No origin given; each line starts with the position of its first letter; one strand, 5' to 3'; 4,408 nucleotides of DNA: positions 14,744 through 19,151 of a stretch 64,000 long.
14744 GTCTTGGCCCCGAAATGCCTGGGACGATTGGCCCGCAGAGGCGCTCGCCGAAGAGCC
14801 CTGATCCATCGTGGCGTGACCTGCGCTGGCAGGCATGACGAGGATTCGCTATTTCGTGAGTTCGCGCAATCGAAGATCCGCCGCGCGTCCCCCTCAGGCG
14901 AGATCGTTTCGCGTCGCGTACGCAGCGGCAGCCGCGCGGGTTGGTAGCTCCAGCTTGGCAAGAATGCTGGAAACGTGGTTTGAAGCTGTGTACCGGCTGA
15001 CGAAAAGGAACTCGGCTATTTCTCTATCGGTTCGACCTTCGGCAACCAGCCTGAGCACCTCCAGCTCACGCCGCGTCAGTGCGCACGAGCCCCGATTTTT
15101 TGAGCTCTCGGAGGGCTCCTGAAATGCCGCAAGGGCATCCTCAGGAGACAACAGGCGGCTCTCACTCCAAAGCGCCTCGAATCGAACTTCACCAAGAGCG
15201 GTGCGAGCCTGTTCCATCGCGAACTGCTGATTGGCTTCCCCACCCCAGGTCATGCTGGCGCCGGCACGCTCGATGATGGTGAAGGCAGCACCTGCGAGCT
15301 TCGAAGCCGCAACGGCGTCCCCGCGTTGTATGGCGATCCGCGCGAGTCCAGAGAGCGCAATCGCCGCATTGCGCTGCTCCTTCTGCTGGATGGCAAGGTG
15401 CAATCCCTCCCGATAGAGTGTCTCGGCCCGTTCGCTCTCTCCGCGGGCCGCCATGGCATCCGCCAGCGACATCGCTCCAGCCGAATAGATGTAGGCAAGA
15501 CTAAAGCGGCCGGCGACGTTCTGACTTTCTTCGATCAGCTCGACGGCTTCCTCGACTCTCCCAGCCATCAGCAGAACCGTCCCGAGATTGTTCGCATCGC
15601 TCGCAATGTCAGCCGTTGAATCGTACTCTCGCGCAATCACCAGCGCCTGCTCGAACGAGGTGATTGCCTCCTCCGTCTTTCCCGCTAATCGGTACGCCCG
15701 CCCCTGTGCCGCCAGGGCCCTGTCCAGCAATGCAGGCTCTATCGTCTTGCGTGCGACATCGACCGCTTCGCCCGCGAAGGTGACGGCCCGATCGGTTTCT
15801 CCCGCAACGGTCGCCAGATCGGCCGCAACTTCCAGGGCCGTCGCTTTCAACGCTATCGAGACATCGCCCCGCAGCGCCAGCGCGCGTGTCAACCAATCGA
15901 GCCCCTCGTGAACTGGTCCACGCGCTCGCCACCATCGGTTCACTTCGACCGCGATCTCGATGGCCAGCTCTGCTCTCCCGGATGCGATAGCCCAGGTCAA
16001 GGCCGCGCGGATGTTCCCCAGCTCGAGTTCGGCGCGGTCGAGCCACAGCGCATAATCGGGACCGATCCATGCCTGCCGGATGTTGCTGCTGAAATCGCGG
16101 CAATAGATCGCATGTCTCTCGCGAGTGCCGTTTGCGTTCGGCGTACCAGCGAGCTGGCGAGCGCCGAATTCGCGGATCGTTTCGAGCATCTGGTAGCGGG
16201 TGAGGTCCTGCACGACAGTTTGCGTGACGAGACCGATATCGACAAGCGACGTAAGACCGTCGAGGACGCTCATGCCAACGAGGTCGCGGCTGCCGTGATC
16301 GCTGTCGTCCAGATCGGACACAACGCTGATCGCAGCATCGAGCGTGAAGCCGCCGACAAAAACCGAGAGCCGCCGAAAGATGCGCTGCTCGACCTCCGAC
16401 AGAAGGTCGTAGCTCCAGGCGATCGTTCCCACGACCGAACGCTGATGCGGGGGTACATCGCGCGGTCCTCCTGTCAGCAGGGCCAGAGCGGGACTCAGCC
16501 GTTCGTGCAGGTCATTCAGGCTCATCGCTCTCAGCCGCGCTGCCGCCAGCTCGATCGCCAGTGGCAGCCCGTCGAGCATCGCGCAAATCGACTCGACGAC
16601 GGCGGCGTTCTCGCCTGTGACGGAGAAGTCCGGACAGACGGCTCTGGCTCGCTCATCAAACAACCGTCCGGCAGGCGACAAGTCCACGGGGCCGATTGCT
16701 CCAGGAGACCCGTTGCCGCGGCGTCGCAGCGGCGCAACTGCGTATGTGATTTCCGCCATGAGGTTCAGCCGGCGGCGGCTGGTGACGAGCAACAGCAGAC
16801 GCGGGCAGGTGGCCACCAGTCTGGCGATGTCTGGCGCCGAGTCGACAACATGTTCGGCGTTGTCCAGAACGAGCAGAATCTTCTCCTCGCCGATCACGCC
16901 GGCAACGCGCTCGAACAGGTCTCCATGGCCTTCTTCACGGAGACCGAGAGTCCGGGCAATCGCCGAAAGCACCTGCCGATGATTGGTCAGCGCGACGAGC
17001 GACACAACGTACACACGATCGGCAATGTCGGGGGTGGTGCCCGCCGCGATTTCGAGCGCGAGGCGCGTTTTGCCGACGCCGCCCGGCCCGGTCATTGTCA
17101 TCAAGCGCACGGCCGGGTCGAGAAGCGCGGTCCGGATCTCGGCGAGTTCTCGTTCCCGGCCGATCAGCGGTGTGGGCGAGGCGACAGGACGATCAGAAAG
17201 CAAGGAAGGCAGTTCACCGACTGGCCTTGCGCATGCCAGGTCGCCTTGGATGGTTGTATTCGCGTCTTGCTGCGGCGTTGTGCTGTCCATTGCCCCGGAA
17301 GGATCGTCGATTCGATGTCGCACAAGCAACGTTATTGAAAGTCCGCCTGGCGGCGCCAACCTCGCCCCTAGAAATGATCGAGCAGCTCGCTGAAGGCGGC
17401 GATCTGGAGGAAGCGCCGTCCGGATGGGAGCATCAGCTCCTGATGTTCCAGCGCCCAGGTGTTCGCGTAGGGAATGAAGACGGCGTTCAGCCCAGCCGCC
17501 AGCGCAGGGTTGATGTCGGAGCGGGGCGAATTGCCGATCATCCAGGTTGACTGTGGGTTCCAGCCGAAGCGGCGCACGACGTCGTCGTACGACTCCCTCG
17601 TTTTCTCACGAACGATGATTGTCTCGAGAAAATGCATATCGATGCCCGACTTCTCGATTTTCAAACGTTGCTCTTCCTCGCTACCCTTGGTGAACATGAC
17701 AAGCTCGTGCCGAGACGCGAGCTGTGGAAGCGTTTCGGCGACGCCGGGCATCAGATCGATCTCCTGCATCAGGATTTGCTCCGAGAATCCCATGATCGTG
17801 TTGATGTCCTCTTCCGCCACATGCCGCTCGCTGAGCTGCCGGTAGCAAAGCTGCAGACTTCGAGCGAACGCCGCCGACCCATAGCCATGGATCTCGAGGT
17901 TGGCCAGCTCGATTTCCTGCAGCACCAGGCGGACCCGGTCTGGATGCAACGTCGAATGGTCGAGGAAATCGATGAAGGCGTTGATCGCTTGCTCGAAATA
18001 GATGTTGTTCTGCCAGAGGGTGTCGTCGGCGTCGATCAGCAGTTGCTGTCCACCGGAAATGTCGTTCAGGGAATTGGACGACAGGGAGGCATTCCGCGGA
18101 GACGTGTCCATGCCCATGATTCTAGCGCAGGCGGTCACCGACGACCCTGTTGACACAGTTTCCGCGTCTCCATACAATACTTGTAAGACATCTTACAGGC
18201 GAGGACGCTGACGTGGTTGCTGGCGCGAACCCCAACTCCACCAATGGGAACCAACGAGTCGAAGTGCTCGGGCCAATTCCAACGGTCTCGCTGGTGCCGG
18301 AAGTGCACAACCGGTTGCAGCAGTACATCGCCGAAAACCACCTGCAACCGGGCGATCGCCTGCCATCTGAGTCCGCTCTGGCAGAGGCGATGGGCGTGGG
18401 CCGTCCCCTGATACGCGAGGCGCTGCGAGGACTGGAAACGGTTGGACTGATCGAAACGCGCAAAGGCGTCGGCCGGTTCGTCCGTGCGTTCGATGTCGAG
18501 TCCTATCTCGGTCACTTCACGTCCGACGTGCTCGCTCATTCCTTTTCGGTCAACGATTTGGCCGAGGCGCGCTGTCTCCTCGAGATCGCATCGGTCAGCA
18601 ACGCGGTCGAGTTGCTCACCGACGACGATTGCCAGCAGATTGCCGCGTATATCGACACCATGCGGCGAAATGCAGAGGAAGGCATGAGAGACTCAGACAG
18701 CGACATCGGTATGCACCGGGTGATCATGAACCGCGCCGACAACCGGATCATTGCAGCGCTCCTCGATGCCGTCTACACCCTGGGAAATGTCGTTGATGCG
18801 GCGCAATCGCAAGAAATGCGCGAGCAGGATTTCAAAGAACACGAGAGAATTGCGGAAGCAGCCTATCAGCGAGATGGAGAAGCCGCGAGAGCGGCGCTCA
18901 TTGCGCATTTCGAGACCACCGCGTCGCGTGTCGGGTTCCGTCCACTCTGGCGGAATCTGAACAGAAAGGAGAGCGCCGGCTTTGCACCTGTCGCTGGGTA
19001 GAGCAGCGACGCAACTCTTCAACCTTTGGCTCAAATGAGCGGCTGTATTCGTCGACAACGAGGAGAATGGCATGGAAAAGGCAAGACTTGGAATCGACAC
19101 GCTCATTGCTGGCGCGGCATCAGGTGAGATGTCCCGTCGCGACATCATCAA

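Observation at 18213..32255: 12-gene operon encoding an uncharacterised catabolic route for an N-acylated amino sugar, sugar acid or aminocyclitol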

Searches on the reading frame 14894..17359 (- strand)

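Call 5: search_protein_families(library=pfam, proteins=[window:14894-17359:-], max_evalue=0.01)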
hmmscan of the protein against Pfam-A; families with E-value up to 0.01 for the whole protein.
window:14894-17359:- (821 aa): 14 families
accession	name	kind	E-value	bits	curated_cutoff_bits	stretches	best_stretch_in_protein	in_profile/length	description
PF00196.25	GerE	-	1.8e-13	50.3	23.5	1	761-815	3-57/57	Bacterial regulatory proteins, luxR family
PF13424.12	TPR_12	-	6.7e-13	49.1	30.1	2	551-614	8-73/77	Tetratricopeptide repeat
PF17874.7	TPR_MalT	-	2.2e-07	30.9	45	1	513-708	8-203/336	MalT-like TPR region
PF13401.12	AAA_22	-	3.2e-07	31.2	27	1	86-179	7-102/130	AAA domain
PF07719.23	TPR_2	-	8.6e-07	29.1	27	1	547-577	2-32/34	Tetratricopeptide repeat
PF00931.28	NB-ARC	-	7.1e-06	25.9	23.5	1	69-167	2-108/248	NB-ARC domain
PF13176.12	TPR_7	-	8.8e-06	25.9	27.9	1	548-578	1-31/36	Tetratricopeptide repeat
PF00515.34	TPR_1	-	1.1e-05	25.5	27.8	1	548-578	3-33/34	Tetratricopeptide repeat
PF13191.12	AAA_16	-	2.2e-05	25.4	32.6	1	64-158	1-96/167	AAA ATPase domain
PF13374.12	TPR_10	-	2.8e-05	24.4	27.5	0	590-612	6-28/42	Tetratricopeptide repeat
PF13384.12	HTH_23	-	9.3e-05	22.6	24.6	1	762-794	4-36/50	Homeodomain-like domain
PF13181.12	TPR_8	-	0.002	18.6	25.7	0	547-576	2-31/34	Tetratricopeptide repeat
PF13414.12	TPR_11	-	0.0029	17.7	26.8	0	553-576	1-24/42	TPR repeat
PF01637.24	ATPase_2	-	0.007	16.6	33.2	0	67-127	3-63/225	ATPase domain predominantly from Archaea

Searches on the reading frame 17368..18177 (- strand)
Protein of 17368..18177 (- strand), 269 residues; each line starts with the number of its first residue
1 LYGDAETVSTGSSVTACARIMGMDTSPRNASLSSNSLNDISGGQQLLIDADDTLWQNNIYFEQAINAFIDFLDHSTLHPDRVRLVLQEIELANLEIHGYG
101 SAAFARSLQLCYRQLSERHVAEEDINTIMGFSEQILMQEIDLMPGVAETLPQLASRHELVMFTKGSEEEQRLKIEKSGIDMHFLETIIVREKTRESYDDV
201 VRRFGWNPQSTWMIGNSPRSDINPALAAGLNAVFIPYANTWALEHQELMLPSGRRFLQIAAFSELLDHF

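Call 5: search_protein_families(library=pfam, proteins=[window:17368-18177:-], max_evalue=0.01)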
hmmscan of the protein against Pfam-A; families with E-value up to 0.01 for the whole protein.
window:17368-18177:- (269 aa): 3 families
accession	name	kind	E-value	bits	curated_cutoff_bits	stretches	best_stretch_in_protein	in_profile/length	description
PF00702.32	Hydrolase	-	6.2e-11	43.5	26.4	1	47-229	5-191/191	haloacid dehalogenase-like hydrolase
PF13419.12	HAD_2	-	1.9e-09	38.4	23.8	1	108-234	45-177/178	Haloacid dehalogenase-like hydrolase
PF13242.12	Hydrolase_like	-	6.1e-06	26.5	22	1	195-236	8-49/75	HAD-hyrolase-like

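Call 46: search_protein_families(library=ncbifam, proteins=[window:17368-18177:-], max_evalue=1e-10)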
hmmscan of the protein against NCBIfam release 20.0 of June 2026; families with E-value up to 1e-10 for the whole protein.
window:17368-18177:- (269 aa): 2 families
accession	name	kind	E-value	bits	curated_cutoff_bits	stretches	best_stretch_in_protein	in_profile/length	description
TIGR02253.1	CTE7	subfamily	9e-17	61.6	169.75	1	46-243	5-202/221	TIGR02253 family HAD-type hydrolase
TIGR02254.1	YjjG_YfnB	equivalog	2.4e-12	46.8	159.9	1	45-235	3-196/223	YjjG family noncanonical pyrimidine nucleotidase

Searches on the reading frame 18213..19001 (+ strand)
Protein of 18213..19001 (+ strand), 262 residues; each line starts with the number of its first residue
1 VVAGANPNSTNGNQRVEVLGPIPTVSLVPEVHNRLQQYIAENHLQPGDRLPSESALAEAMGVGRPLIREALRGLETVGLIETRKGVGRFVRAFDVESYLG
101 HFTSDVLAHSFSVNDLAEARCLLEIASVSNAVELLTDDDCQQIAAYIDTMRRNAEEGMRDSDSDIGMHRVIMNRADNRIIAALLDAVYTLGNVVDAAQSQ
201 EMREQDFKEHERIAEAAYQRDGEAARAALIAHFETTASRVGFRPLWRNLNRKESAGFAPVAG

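Call 4: search_protein_families(library=pfam, proteins=[window:18213-19001:+], max_evalue=0.01)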
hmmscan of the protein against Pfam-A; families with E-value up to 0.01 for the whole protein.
window:18213-19001:+ (262 aa): 4 families
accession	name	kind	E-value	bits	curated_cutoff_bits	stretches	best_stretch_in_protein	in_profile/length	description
PF00392.27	GntR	-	2.5e-18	65.9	27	1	30-90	4-64/64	Bacterial regulatory proteins, gntR family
PF07729.17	FCD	-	2.4e-15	57.5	24.3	1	115-234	1-124/125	FCD domain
PF08222.17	HTH_CodY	-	0.00034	20.6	27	1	54-83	8-37/61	CodY helix-turn-helix domain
PF01978.25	TrmB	-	0.0014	18.9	25.6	1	54-95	26-67/68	Sugar-specific transcriptional regulator TrmB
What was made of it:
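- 18213..19001 (+): GntR-family regulator with FCD effector domain. Pfam GntR 2.5e-18 and FCD 2.4e-15 (call 4).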

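Call 8: search_protein_families(library=ncbifam, proteins=[window:18213-19001:+], max_evalue=0.001)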
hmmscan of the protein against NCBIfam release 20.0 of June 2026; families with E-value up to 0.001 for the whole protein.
window:18213-19001:+ (262 aa): 27 families (the best 25 are shown)
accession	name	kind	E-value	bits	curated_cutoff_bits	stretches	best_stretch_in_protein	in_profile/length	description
NF003011.0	PRK03837.1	subfamily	3.5e-33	115.2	260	1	26-237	13-230/241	transcriptional regulator NanR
NF007741.0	PRK10421.1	equivalog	9.5e-25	87.4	311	1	27-237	8-230/262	transcriptional regulator LldR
NF007001.0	PRK09464.1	equivalog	7e-19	68.4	330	1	31-233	15-225/254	pyruvate dehydrogenase complex transcriptional repressor PdhR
NF008571.0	PRK11523.1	equivalog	3e-17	62.9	396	1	31-237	13-222/258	transcriptional regulator ExuR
NF007442.0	PRK09990.1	equivalog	5.1e-15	55.6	301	1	30-237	14-232/256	transcriptional regulator GlcC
TIGR03338.1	phnR_burk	equivalog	2.6e-13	50.1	271.5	1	26-238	11-211/212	phosphonate utilization associated transcriptional regulator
NF007588.0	PRK10225.1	equivalog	2.6e-13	49.9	442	1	30-239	13-230/257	Uxu operon transcriptional regulator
TIGR02018.2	his_ut_repres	equivalog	1e-11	44.7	220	1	30-97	3-70/226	histidine utilization transcriptional repressor HutC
TIGR02325.1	C_P_lyase_phnF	equivalog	2e-11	43.9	156.8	1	25-93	7-75/238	phosphonate metabolism transcriptional regulator PhnF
NF052290.2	MocR_like_YczR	exception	9.4e-10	37.8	487.4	1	29-97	22-90/458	MocR-like transcription factor YczR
NF052282.1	PLP_TF_PdxR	equivalog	3.3e-09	36.3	320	1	30-99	5-74/448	MocR-like pyridoxine biosynthesis transcription factor PdxR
TIGR02404.1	trehalos_R_Bsub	equivalog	7.2e-09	35.6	211.95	1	30-92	4-66/233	trehalose operon repressor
NF007292.0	PRK09764.1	equivalog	8.4e-09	35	281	1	31-96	10-75/240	GntR family transcriptional regulator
TIGR03337.1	phnR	equivalog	5.3e-08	32.8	296.75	1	31-90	6-65/231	phosphonate utilization transcriptional regulator PhnR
NF008504.0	PRK11414.1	equivalog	1.2e-07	31.7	225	1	24-229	9-204/221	GntR family transcriptional regulator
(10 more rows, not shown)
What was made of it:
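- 18213..19001 (+): Best NCBIfam match is NanR at 115 bits, below the 260-bit cut-off (call 8).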
